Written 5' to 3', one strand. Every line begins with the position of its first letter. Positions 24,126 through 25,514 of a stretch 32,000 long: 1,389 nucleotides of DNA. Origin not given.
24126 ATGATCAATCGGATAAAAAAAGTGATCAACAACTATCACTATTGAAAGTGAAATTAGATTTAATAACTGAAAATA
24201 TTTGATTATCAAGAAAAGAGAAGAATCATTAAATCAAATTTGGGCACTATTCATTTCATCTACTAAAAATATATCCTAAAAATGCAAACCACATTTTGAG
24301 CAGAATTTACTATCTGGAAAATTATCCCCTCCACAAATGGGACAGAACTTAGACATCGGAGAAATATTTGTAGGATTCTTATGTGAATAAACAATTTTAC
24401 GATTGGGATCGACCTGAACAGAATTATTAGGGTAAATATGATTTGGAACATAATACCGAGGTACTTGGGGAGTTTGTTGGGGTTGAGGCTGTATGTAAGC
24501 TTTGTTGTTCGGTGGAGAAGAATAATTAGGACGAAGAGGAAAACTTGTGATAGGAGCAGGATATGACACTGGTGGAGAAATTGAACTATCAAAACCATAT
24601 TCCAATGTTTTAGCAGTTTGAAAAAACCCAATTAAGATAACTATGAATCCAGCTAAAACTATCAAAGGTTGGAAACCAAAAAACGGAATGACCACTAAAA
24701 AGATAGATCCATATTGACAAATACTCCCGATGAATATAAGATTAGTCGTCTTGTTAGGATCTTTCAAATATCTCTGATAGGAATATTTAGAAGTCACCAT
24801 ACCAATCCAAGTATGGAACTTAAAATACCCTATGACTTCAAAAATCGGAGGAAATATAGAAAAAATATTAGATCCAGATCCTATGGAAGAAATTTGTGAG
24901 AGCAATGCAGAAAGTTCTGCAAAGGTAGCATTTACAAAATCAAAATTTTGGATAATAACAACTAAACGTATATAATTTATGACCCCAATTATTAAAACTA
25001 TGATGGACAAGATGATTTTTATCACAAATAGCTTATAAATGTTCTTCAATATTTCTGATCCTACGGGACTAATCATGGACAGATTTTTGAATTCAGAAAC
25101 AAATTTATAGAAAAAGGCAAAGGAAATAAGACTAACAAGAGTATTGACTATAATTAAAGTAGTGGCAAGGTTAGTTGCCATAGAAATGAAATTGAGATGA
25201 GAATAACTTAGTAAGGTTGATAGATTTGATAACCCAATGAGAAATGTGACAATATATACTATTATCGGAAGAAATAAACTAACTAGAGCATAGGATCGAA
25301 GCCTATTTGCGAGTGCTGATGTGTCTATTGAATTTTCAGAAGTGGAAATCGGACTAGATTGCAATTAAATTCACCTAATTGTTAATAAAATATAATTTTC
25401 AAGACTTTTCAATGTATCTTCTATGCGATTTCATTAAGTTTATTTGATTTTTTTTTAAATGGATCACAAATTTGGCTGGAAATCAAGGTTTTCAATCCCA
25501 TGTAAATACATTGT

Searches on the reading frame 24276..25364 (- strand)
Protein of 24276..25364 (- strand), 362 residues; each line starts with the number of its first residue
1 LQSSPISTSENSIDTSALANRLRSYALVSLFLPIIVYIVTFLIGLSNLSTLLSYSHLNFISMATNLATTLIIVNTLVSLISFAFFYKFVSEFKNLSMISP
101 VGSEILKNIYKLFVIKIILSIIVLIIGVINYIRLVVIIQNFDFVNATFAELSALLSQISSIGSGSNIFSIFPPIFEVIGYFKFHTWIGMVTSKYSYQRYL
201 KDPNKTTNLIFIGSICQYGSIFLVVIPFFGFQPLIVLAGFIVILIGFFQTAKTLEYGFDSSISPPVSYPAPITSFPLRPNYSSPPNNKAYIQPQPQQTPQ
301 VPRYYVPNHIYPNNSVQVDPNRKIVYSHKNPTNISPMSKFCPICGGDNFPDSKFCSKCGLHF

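Call 35: search_protein_families(library=pfam, proteins=[window:24276-25364:-], max_evalue=0.1)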
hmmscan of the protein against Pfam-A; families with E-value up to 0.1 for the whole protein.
window:24276-25364:- (362 aa): 4 families
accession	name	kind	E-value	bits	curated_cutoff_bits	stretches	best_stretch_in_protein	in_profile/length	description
PF12773.13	DZR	-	0.0053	17.3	27.3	1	339-359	25-45/45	Double zinc ribbon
PF20864.3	Zn_ribbon_TEX13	-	0.0073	16.5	17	1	341-358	3-20/20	Putative testis-expressed protein 13C, zinc finger domain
PF13248.11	Zn_ribbon_3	-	0.02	14.8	27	1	341-360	5-24/26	zinc-ribbon domain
PF13240.11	Zn_Ribbon_1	-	0.06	13.6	25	0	340-359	1-20/23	zinc-ribbon domain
